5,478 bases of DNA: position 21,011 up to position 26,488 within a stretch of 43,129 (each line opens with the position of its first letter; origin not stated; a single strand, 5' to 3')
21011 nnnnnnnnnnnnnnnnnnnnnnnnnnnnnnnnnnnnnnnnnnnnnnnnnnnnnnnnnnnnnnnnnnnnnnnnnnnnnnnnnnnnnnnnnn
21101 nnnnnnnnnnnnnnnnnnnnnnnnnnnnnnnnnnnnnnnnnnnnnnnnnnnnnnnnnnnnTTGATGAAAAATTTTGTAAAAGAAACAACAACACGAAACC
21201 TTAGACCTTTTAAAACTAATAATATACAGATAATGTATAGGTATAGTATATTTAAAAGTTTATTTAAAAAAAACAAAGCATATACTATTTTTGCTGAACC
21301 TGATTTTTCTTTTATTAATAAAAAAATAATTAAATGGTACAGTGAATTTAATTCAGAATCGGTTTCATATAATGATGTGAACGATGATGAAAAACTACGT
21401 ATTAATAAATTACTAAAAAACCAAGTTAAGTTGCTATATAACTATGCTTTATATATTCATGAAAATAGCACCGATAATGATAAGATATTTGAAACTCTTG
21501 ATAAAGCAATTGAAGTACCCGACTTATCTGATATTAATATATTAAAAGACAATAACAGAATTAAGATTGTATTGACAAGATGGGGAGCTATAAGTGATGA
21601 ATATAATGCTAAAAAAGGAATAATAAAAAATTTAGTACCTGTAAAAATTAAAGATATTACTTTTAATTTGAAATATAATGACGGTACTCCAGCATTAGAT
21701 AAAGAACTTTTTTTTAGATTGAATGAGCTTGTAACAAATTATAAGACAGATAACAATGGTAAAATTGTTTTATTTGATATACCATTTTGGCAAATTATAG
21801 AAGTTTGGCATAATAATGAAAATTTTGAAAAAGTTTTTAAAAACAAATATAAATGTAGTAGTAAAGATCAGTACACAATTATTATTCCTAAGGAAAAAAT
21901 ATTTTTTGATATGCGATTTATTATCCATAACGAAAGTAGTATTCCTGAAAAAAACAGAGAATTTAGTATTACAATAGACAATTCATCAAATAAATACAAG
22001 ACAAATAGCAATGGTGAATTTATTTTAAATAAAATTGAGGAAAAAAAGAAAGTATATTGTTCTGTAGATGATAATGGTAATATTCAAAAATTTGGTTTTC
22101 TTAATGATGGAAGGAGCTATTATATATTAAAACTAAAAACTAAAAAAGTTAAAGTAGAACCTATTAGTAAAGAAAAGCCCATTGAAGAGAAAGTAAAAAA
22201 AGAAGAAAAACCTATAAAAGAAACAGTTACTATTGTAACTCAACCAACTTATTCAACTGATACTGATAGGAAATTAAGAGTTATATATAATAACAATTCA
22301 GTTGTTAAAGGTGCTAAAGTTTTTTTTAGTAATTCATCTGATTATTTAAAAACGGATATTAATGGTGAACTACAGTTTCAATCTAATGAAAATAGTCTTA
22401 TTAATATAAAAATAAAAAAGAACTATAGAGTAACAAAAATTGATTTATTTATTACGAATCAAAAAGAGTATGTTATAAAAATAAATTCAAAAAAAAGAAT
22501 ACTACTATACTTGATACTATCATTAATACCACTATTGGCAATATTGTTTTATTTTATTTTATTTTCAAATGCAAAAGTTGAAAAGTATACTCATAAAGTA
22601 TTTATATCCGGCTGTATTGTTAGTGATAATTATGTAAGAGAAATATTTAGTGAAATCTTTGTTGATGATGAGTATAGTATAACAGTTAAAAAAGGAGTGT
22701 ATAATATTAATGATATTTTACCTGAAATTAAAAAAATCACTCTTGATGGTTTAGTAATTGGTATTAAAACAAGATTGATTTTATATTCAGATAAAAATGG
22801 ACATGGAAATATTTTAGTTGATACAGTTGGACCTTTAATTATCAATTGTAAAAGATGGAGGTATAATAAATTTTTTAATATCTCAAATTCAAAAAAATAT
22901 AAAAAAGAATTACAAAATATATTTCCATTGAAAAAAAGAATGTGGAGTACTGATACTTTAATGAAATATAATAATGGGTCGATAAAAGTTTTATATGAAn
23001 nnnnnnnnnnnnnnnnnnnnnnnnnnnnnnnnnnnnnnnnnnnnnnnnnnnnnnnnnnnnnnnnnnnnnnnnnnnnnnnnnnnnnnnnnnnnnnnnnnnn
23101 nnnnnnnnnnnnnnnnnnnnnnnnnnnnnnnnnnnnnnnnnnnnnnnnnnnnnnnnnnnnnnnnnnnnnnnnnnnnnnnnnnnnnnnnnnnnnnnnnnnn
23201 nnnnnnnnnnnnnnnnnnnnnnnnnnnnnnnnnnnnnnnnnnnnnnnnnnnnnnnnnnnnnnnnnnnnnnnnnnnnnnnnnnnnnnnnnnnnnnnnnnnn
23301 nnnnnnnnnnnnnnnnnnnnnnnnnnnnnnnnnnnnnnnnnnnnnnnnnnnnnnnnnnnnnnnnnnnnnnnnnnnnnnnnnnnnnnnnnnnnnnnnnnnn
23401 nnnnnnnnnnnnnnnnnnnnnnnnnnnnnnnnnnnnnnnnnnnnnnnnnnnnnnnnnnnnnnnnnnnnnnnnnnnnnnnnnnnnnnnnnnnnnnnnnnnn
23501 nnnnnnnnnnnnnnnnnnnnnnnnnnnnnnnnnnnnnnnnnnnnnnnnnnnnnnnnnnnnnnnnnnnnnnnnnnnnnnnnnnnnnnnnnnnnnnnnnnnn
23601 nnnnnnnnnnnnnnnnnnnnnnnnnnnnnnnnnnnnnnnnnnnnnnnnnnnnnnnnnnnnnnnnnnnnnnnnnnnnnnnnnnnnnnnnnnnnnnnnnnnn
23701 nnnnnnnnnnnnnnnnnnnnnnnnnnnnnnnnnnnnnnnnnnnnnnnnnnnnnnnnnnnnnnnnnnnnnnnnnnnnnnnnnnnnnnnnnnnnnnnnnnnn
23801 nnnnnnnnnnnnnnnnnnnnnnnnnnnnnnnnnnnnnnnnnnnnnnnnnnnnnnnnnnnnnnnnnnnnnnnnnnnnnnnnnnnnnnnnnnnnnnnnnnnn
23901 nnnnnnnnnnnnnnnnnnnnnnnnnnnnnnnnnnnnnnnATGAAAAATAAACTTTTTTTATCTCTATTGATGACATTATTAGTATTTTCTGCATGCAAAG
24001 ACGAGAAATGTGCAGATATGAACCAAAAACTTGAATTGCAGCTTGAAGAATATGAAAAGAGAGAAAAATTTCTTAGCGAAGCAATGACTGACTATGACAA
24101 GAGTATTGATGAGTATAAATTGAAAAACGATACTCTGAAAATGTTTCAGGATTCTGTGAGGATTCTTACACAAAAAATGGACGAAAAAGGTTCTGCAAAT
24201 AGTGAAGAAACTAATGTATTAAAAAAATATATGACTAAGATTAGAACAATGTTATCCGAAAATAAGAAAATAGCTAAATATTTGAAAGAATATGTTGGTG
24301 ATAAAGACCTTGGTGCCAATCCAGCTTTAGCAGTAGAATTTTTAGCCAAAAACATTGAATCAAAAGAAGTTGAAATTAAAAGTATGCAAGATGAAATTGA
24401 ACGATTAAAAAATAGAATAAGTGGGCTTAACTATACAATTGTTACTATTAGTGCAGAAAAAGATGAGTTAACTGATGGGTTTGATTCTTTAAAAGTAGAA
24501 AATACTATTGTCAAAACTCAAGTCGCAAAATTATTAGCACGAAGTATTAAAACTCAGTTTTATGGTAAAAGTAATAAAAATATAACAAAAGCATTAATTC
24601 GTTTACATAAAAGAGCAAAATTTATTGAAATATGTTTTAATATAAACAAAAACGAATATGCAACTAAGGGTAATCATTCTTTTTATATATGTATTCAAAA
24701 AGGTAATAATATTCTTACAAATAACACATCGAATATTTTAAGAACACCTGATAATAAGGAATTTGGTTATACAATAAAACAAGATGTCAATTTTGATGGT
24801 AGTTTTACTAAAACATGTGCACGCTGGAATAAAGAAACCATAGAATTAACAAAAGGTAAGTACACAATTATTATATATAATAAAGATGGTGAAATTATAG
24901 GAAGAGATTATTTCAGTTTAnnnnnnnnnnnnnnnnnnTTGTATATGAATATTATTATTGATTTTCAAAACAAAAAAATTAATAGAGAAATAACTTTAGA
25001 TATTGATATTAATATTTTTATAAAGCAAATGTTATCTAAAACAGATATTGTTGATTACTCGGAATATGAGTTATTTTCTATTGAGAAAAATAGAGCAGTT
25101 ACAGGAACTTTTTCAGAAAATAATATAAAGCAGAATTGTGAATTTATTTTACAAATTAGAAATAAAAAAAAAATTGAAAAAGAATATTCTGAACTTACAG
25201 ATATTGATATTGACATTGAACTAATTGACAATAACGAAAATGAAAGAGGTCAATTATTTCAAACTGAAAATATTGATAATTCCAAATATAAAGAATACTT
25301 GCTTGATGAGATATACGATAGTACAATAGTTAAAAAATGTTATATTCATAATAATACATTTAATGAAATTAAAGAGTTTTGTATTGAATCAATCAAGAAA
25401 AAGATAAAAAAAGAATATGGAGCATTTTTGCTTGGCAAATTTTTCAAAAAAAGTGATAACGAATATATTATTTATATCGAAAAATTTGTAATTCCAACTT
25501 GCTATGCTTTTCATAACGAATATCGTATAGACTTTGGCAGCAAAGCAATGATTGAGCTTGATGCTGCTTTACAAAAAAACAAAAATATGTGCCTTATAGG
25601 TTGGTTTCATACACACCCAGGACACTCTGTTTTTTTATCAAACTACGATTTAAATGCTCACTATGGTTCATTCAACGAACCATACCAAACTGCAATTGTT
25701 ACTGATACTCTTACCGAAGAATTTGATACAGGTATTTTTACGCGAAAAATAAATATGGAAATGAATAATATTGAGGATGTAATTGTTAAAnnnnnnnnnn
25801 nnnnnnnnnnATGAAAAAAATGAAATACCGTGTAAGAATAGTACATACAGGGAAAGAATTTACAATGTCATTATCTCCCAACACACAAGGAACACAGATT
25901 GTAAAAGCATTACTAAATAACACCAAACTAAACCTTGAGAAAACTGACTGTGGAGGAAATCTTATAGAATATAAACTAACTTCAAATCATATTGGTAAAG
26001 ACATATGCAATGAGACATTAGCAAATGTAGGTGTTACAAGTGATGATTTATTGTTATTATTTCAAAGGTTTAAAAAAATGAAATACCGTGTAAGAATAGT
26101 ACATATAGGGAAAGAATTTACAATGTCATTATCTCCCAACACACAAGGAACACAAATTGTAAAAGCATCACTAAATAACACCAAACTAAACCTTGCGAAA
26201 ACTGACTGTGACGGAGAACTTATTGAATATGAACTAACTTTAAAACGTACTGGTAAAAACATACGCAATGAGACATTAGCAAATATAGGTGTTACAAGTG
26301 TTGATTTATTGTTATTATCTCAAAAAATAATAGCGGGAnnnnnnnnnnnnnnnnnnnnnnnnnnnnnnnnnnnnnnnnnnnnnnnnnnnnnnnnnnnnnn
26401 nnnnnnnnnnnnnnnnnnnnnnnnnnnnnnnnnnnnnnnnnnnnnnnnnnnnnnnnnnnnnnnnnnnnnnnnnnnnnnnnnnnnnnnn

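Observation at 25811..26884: Polyubiquitin-like gene: head-to-tail di-Ubl fused to a 182-aa C-terminal domain, with only the second repeat keeping the IIAG processing site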

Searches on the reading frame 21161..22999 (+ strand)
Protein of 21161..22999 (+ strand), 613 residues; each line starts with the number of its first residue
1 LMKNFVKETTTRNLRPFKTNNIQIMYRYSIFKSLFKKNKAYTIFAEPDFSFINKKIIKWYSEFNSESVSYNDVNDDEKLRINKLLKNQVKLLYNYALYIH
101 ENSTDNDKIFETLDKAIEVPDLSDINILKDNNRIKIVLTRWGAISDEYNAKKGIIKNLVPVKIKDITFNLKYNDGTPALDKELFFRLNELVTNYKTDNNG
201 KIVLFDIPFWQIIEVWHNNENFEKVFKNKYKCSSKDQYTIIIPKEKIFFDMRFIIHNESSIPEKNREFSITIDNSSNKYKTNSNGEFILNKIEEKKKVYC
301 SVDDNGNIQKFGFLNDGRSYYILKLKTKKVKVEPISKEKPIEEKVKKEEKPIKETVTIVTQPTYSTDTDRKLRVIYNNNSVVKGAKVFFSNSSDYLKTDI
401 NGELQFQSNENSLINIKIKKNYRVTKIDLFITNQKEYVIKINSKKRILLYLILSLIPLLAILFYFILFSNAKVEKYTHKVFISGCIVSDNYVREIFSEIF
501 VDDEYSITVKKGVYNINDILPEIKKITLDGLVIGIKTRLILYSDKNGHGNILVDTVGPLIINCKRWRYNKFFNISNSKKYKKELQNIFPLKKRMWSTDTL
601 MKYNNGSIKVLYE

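Call 7: search_protein_families(library=pfam, max_evalue=0.1, proteins=[window:21161-22999:+])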
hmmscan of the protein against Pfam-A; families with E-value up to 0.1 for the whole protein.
window:21161-22999:+ (613 aa): 2 families
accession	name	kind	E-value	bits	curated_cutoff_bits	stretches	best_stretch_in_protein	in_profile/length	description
PF13715.12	CarbopepD_reg_2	-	0.00077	19.9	32.2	0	269-296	18-45/88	CarboxypepD_reg-like domain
PF11310.13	DUF3113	-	0.096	13.1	25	0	65-94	19-47/60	Protein of unknown function (DUF3113)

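Call 8: search_protein_families(library=ncbifam, max_evalue=0.1, proteins=[window:21161-22999:+])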
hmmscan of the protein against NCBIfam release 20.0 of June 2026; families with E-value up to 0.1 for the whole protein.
window:21161-22999:+ (613 aa): 1 family
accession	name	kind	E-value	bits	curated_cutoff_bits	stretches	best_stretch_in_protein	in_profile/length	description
NF040486.1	SrfA_fam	subfamily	0.0014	18.1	150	1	57-162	57-159/438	SrfA family protein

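Call 53: find_related_loci(query=A6, collection=genome_contigs, flank=10000)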
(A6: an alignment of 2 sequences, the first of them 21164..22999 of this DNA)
Query A6 (612 aa) in genome_contigs; peptide patterns used: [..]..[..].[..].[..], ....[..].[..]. (x = any residue, [..] = any of these).
183 stretches matched a pattern, but none encodes a relative of the query by tblastn (E <= 1e-3).

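Call 56: find_related_loci(query=A6, collection=metagenome_contigs, flank=10000)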
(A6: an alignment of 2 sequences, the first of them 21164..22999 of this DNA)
Query A6 (612 aa) in metagenome_contigs; peptide patterns used: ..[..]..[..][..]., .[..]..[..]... (x = any residue, [..] = any of these).
600 stretches matched a pattern, but none encodes a relative of the query by tblastn (E <= 1e-3).

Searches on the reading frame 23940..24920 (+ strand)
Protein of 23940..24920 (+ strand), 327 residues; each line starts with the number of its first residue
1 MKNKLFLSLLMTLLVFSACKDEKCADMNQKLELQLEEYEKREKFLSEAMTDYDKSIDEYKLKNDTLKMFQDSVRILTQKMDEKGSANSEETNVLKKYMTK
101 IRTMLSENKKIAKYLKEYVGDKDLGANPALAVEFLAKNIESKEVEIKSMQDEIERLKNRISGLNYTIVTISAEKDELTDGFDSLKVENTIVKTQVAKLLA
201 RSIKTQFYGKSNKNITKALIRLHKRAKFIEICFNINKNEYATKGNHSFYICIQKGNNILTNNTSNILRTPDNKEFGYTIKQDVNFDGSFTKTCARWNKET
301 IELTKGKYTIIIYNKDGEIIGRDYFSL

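Call 7: search_protein_families(library=pfam, max_evalue=0.1, proteins=[window:23940-24920:+])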
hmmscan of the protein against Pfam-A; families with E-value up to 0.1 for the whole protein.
window:23940-24920:+ (327 aa): 12 families
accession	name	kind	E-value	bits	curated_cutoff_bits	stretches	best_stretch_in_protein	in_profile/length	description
PF06785.16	UPF0242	-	0.00014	22.4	33.5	1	27-169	59-189/194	Uncharacterised protein family (UPF0242) N-terminus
PF12325.13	TMF_TATA_bd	-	0.00041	20.9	29.1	1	129-182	11-64/115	TATA element modulatory factor 1 TATA binding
PF10498.14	IFT57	-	0.0015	18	40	1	27-103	266-344/360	Intra-flagellar transport protein 57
PF10473.14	CENP-F_leu_zip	-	0.0026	18.3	34.5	1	137-180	45-88/140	Leucine-rich repeats of kinetochore protein Cenp-F/LEK1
PF01166.23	TSC22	-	0.011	16.3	30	0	150-175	13-38/57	TSC-22/dip/bun family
PF06818.20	Fez1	-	0.025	15.5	34.4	0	135-213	57-136/199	Fez1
PF11559.13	ADIP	-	0.035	14.6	34.3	1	133-208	55-132/151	Afadin- and alpha -actinin-Binding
PF13863.11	DUF4200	-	0.049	14.4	29.7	0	137-166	73-102/119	Domain of unknown function (DUF4200)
PF17145.10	DUF5119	-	0.05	13.9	27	0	290-319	48-77/191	Domain of unknown function (DUF5119)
PF02996.22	Prefoldin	-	0.084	13.3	23.2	1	131-167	78-114/120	Prefoldin subunit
PF09496.15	CENP-O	-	0.089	13.3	23.9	0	78-192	73-185/197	Cenp-O kinetochore centromere component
PF25014.1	NET2A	-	0.093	13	33.1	0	39-206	37-210/235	NET2A-like domain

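Call 8: search_protein_families(library=ncbifam, max_evalue=0.1, proteins=[window:23940-24920:+])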
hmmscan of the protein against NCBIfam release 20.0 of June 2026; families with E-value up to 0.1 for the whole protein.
window:23940-24920:+ (327 aa): 10 families
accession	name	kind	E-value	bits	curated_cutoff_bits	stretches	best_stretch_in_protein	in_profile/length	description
NF052320.1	Cbp1_fam_LP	subfamily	1.6e-07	31.1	90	1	3-208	2-193/286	Cbp1 family collagen-binding glycoprotein adhesin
NF045487.1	ASRP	equivalog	0.00018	20.3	300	1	29-225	313-495/593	archaea-specific SMC-related protein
TIGR02168.1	SMC_prok_B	equivalog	0.00031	18.6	567.35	1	29-201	731-897/1181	chromosome segregation protein SMC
TIGR03495.1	phage_LysB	equivalog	0.0028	17.9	92.75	0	135-225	24-112/135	Rz-like lysis system protein LysB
NF041034.1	Rad50_Sulf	equivalog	0.0028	15.6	1000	1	24-269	502-740/872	DNA double-strand break repair ATPase Rad50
NF045622.1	Npun_F5560_fam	hypoth_equivalog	0.0044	17.1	125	0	25-116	46-135/156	Npun_F5560 family protein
TIGR02361.1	dak_ATP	equivalog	0.0058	15.3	574.95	1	76-203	367-497/583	glycerone kinase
TIGR04211.1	SH3_and_anchor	equivalog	0.011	15.4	65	1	140-227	62-149/198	TIGR04211 family SH3 domain-containing protein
NF033553.1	MerP_Gpos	exception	0.015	15.2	110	0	153-198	62-107/112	mercury resistance system substrate-binding protein MerP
NF009437.0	PRK12796.1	equivalog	0.087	12.4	263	0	7-92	56-138/223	EscR/YscR/HrcR family type III secretion system export apparatus protein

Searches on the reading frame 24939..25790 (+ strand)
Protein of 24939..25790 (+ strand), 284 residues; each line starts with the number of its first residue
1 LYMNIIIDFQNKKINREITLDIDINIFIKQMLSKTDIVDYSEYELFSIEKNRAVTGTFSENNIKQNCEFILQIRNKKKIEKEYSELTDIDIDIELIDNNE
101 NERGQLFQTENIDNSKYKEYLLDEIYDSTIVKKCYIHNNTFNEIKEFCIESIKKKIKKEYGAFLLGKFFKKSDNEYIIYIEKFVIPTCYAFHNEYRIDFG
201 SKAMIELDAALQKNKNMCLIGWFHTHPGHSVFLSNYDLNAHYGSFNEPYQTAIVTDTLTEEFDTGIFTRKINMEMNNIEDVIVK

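Call 7: search_protein_families(library=pfam, max_evalue=0.1, proteins=[window:24939-25790:+])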
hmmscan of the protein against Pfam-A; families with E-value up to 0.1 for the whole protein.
window:24939-25790:+ (284 aa): 2 families
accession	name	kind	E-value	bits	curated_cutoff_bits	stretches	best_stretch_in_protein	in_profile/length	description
PF01398.27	JAB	-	7.9e-06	26.1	22.5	1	206-241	74-108/117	JAB1/Mov34/MPN/PAD-1 ubiquitin protease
PF14464.11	Prok-JAB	-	0.0002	21.7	25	1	154-244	14-93/114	Prokaryotic homologs of the JAB domain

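Call 8: search_protein_families(library=ncbifam, max_evalue=0.1, proteins=[window:24939-25790:+])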
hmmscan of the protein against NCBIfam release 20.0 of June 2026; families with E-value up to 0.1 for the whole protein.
window:24939-25790:+ (284 aa): 0 families

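Call 48: search_protein_families(library=padloc, max_evalue=0.01, proteins=[window:24939-25790:+])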
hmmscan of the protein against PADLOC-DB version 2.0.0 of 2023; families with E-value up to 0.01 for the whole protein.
window:24939-25790:+ (284 aa): 8 families
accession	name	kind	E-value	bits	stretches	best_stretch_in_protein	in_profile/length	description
PDLC00890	JAB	-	4.5e-09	34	1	134-240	12-111/157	JAB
PDLC00896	JAB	-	1.9e-05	22.4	1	133-244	12-118/159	JAB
PDLC00902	JAB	-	0.00011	20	1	133-241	15-117/159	JAB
PDLC03846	BilC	-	0.00046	17.8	1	155-237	33-110/168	-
PDLC00909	JAB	-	0.00097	16.9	1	132-239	18-120/168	JAB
PDLC00895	JAB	-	0.0018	15.9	1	129-248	6-117/162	JAB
PDLC00887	JAB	-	0.0034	15.4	1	135-239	17-115/160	JAB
PDLC00891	JAB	-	0.0095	13.4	0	168-241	40-111/159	JAB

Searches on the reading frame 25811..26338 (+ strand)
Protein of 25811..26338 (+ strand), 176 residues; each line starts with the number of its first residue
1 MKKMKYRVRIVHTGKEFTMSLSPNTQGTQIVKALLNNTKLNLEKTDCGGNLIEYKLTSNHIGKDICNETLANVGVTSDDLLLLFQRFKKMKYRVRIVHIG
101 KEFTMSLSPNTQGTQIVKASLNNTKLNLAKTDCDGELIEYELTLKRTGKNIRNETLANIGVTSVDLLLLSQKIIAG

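Call 16: find_homologous_proteins(query=window:25811-26338:+, max_evalue=0.01)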
Query seq(176 aa): 629 candidates shared short words with the query, none scored E <= 0.01.

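Call 68: search_protein_families(library=phrogs, max_evalue=0.01, proteins=[window:25811-26338:+])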
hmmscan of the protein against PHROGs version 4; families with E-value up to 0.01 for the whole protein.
window:25811-26338:+ (176 aa): 3 families
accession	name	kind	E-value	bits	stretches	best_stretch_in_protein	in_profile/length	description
phrog_15349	-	unknown function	0.00032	21.5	0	24-41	2-19/34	-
phrog_21607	-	unknown function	0.0066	17.8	0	8-57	8-57/89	-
phrog_36743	-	unknown function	0.0077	16.5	0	22-104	60-142/306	-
